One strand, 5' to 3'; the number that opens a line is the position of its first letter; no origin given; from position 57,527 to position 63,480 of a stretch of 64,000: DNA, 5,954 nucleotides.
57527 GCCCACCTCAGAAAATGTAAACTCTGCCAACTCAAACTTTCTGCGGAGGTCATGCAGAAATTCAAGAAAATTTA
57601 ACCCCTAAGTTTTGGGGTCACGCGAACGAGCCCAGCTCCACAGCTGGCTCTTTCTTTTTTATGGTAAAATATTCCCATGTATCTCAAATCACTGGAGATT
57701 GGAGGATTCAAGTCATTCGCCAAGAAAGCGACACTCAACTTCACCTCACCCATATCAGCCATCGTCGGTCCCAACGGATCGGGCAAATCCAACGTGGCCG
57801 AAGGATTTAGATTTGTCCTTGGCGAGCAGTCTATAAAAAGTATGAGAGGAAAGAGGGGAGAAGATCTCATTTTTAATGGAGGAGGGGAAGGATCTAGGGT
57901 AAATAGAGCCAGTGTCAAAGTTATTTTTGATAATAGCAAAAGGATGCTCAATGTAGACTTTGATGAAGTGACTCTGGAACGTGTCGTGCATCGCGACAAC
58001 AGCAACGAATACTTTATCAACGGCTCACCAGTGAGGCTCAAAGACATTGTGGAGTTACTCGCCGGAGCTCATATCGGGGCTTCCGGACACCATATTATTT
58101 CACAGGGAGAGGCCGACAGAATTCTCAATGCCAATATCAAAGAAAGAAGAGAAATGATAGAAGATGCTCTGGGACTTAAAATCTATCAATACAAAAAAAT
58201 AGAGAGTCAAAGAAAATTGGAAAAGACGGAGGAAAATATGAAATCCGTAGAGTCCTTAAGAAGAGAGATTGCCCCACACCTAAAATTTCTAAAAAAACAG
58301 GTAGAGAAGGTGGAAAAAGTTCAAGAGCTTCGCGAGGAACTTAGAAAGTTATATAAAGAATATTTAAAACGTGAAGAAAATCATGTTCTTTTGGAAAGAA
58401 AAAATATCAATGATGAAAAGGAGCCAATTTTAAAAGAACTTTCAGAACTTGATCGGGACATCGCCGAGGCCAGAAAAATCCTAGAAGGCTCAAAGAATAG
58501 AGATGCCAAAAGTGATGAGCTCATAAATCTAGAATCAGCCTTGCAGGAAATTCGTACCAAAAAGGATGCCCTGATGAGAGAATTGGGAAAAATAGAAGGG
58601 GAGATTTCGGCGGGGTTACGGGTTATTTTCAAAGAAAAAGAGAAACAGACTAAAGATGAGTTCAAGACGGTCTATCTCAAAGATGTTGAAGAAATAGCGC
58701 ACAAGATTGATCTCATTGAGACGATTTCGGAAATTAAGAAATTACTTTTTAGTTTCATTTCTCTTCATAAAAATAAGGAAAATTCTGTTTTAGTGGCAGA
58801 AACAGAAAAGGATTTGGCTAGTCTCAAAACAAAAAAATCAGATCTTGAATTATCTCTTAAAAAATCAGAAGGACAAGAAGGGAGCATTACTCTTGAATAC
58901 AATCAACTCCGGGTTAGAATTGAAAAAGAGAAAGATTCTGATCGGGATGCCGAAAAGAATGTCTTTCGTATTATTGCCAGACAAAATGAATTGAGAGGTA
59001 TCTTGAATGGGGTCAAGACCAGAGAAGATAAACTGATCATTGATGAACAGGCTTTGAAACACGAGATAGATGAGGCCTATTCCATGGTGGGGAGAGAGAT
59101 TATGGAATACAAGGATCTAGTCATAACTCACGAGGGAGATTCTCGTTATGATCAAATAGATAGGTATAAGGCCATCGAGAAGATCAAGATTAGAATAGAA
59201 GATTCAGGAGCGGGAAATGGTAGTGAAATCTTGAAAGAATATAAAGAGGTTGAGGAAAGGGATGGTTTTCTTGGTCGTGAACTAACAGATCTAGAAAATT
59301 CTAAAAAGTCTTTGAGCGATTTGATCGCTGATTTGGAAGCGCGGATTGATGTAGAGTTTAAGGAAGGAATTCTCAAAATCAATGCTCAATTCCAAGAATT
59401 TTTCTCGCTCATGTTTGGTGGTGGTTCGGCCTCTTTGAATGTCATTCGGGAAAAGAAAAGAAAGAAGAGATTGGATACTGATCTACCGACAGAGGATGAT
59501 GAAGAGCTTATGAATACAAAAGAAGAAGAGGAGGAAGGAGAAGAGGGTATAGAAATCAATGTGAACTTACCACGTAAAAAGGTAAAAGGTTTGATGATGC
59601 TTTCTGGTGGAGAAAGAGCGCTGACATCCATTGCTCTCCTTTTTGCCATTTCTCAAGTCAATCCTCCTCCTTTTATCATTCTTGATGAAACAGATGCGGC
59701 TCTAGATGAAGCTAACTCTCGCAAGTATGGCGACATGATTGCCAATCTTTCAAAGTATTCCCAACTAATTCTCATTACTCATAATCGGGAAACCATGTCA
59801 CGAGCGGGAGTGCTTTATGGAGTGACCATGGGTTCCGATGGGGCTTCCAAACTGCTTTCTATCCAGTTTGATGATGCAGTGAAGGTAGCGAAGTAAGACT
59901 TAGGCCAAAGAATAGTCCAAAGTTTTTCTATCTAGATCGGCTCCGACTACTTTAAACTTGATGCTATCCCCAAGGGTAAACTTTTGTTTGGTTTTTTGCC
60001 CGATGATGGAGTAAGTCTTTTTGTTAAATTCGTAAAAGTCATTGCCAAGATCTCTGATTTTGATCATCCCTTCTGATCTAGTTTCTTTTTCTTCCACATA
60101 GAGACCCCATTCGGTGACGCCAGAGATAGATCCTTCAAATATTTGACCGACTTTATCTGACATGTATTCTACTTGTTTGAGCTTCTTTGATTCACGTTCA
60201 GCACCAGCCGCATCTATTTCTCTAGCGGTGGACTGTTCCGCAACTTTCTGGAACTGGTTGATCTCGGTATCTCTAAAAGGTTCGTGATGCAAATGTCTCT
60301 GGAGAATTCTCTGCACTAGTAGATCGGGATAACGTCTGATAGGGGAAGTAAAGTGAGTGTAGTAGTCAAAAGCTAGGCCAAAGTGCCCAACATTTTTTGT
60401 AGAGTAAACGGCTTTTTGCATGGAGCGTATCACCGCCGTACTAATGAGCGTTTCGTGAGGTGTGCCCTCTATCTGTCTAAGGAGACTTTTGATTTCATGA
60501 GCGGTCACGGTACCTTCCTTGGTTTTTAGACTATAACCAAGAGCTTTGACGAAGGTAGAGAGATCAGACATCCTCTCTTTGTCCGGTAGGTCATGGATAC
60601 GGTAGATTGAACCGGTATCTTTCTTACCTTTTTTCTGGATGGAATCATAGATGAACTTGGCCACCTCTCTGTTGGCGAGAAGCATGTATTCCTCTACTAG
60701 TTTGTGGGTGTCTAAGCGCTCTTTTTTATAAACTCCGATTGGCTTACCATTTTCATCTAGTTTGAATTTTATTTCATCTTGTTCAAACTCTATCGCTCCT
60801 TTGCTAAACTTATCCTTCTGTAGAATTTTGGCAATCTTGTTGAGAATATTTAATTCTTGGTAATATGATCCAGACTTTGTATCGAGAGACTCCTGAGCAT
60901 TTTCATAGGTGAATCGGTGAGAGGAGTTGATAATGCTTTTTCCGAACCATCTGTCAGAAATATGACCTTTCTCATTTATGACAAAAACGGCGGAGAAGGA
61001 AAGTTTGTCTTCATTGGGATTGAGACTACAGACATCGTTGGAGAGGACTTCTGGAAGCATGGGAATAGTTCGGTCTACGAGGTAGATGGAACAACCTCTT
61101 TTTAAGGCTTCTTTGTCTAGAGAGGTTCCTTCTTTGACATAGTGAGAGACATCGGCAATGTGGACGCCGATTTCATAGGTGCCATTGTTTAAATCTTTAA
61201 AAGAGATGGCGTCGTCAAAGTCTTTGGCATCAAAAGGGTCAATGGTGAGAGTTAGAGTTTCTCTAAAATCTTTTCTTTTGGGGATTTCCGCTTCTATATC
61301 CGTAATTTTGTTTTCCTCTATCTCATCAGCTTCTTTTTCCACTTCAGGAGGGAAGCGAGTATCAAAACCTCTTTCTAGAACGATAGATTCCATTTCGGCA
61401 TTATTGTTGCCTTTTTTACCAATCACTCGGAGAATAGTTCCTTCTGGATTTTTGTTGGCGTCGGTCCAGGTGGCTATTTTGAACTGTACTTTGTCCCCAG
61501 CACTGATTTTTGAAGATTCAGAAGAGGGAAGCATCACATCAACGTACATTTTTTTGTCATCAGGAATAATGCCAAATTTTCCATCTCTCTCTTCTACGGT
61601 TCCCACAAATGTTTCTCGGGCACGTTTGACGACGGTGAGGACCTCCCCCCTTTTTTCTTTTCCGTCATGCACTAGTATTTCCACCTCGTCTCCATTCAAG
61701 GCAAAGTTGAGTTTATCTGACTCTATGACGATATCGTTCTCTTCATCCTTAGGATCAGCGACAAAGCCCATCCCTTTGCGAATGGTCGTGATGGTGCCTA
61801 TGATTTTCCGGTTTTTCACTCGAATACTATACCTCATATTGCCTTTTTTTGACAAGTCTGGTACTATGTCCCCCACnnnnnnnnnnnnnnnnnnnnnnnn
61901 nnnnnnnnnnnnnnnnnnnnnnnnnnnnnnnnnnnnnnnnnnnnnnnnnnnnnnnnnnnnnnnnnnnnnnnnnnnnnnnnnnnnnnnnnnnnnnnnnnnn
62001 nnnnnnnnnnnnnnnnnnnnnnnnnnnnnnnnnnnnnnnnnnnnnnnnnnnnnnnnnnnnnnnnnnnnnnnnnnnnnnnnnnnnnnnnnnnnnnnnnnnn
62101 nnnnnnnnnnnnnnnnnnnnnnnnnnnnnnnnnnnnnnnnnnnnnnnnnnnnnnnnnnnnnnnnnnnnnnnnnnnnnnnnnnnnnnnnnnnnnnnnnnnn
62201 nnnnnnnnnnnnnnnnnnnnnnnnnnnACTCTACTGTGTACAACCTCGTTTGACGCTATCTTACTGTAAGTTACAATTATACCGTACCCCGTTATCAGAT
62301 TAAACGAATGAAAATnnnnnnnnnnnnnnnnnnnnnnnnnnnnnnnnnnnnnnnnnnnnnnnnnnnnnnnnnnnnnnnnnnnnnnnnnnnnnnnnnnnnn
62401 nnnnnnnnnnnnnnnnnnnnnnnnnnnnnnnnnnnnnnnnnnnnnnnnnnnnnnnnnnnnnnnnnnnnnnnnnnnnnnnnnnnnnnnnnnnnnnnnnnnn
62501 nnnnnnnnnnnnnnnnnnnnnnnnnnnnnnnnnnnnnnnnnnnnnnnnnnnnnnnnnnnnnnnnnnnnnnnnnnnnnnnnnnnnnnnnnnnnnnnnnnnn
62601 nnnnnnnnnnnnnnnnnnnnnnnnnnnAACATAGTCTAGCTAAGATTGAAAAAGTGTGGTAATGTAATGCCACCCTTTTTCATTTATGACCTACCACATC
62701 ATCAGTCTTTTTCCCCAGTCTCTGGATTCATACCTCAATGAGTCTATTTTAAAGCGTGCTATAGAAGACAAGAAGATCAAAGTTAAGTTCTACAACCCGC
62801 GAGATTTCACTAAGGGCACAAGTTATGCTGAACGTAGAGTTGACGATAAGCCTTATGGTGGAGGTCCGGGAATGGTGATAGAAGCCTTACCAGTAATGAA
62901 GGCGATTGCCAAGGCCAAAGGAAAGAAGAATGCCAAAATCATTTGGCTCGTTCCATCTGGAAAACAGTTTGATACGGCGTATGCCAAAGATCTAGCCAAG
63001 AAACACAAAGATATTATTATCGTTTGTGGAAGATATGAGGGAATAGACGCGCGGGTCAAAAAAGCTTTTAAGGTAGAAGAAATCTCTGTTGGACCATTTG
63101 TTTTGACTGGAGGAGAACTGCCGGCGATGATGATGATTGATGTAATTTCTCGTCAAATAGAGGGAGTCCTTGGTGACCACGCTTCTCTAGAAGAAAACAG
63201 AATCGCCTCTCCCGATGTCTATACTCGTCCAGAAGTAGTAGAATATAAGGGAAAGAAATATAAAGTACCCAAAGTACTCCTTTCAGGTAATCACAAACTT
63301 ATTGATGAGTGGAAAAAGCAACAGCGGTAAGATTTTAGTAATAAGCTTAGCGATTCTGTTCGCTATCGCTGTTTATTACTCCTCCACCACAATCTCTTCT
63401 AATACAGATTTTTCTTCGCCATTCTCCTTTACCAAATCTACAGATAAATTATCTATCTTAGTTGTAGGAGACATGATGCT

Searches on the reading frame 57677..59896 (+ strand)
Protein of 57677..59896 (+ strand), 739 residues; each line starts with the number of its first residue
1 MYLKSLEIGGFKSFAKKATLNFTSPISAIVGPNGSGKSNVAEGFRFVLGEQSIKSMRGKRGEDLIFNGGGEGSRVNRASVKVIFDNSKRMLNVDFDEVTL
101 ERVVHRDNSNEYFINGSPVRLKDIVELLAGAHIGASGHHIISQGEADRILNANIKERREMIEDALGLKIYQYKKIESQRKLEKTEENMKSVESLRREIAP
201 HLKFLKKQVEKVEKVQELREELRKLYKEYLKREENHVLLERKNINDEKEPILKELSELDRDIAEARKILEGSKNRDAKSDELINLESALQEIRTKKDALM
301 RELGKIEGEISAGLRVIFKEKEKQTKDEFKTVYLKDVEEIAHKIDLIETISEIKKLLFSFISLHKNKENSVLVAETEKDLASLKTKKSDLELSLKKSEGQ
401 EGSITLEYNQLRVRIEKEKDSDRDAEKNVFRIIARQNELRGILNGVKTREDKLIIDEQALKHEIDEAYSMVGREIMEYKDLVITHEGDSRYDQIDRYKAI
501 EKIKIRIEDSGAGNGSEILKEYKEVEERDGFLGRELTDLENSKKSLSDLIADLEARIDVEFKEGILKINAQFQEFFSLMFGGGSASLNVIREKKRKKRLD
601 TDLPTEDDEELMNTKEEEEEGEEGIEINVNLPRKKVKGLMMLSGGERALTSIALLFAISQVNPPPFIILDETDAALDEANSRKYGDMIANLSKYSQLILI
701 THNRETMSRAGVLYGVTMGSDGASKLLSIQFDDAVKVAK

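Call 13: search_protein_families(library=pfam, proteins=[window:57677-59893:+], max_evalue=0.001)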
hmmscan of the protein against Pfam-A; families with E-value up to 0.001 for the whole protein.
window:57677-59893:+ (739 aa): 4 families
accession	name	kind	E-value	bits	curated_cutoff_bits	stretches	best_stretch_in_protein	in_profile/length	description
PF02463.25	SMC_N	-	3.8e-62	210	40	1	2-724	1-219/220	RecF/RecN/SMC N terminal domain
PF13476.12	AAA_23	-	1.2e-11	46.1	27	1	5-260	1-198/201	AAA domain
PF13175.12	AAA_15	-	2e-09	38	32.1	1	1-300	1-264/374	AAA ATPase domain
PF13304.12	AAA_21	-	7.9e-06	26.6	27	1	26-54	1-36/304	AAA domain, putative AbiEii toxin, Type IV TA system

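Call 79: find_encoding_contigs(protein=window:57677-59896:+, flank=10000, max_places=3)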
Protein window:57677-59896:+ (739 aa): 2 contigs read that carry it; 2 places shown.
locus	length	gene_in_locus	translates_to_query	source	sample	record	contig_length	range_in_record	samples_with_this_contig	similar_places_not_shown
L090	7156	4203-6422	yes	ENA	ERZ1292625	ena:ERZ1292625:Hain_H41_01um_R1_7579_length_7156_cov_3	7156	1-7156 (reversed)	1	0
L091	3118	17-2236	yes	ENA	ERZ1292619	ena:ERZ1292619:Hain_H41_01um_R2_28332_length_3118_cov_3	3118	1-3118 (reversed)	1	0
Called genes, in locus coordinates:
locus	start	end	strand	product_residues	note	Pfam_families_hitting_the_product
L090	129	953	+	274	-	PF02498:Bro-N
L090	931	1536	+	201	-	PF01351:RNase_HII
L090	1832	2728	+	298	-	PF01029:NusB, PF00293:NUDIX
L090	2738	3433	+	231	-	PF22935:RM44_endonuclase, PF14622:Ribonucleas_3_3, PF00636:Ribonuclease_3, PF00035:dsrm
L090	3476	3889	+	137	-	-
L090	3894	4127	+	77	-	-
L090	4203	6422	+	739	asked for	PF02463:SMC_N, PF13175:AAA_15, PF13476:AAA_23 (weak), PF13304:AAA_21 (faint)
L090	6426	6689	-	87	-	PF00575:S1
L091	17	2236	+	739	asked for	PF02463:SMC_N, PF13175:AAA_15, PF13476:AAA_23 (weak), PF13304:AAA_21 (faint)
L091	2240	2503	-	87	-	PF00575:S1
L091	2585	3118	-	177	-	?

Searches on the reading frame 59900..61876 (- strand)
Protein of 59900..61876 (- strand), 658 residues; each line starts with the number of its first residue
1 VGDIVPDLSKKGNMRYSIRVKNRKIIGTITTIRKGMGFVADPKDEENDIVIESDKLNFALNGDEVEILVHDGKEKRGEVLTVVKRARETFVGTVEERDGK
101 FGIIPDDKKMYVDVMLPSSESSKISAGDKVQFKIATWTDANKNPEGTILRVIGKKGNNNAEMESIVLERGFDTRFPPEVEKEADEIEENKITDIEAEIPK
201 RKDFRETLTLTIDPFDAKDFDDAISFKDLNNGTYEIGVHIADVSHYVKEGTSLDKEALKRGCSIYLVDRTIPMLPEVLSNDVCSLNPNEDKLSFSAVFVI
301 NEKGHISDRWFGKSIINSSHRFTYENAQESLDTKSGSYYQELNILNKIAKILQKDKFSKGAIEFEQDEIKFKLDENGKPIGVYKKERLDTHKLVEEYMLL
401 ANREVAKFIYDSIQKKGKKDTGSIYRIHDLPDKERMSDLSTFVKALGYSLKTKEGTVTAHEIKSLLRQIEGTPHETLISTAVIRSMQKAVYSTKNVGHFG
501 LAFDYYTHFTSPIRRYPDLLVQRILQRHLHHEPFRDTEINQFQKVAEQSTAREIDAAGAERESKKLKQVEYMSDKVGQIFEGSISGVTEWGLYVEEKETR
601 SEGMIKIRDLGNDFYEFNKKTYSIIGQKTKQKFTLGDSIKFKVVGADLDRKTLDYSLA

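Call 13: search_protein_families(library=pfam, proteins=[window:59903-61876:-], max_evalue=0.001)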
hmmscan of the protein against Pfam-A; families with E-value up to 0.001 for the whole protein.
window:59903-61876:- (658 aa): 5 families
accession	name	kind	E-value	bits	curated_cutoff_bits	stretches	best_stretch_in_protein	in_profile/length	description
PF00773.25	RNB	-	1.2e-110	370.3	29.3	1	201-530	1-325/326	RNB domain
PF17876.7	CSD2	-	2.9e-19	69.4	26.2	1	103-176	2-74/74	Cold shock domain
PF08206.17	OB_RNB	-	6.6e-12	45.4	24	1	27-77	1-49/58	Ribonuclease B OB domain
PF00575.29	S1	-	4e-07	30.7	22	1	574-656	2-72/74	S1 RNA binding domain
PF17849.7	OB_Dis3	-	8.5e-07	29.4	22.8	1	128-169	35-76/77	Dis3-like cold-shock domain 2 (CSD2)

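Call 78: find_encoding_contigs(protein=window:59900-61876:-, flank=10000, max_places=3)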
Protein window:59900-61876:- (658 aa): no gene with exactly this product is on record in the collection.

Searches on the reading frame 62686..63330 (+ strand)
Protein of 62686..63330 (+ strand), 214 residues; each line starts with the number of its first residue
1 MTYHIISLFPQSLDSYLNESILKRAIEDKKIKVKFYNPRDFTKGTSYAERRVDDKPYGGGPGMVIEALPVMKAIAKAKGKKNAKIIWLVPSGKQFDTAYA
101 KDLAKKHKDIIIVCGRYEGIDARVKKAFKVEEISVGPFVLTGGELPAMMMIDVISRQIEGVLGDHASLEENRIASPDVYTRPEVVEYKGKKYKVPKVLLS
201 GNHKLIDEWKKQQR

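Call 13: search_protein_families(library=pfam, proteins=[window:62686-63327:+], max_evalue=0.001)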
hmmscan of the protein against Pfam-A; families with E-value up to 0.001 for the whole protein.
window:62686-63327:+ (214 aa): 1 family
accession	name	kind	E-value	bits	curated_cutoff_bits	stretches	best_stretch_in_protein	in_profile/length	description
PF01746.26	tRNA_m1G_MT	-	4.3e-39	134.7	27.3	1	23-213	2-185/195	tRNA (Guanine-1)-methyltransferase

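Call 42: find_encoding_contigs(protein=window:62686-63330:+, flank=10000, max_places=3)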
Protein window:62686-63330:+ (214 aa): 1 contig read that carries it; 1 place shown.
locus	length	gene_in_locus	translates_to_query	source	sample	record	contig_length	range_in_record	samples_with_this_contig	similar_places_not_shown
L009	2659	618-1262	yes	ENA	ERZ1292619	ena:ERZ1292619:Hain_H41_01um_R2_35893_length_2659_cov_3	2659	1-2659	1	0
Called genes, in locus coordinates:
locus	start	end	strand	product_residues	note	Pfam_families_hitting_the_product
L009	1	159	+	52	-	?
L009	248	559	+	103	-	PF13083:KH_KhpA-B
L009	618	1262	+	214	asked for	PF01746:tRNA_m1G_MT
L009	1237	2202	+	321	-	PF09587:PGA_cap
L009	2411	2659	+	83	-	?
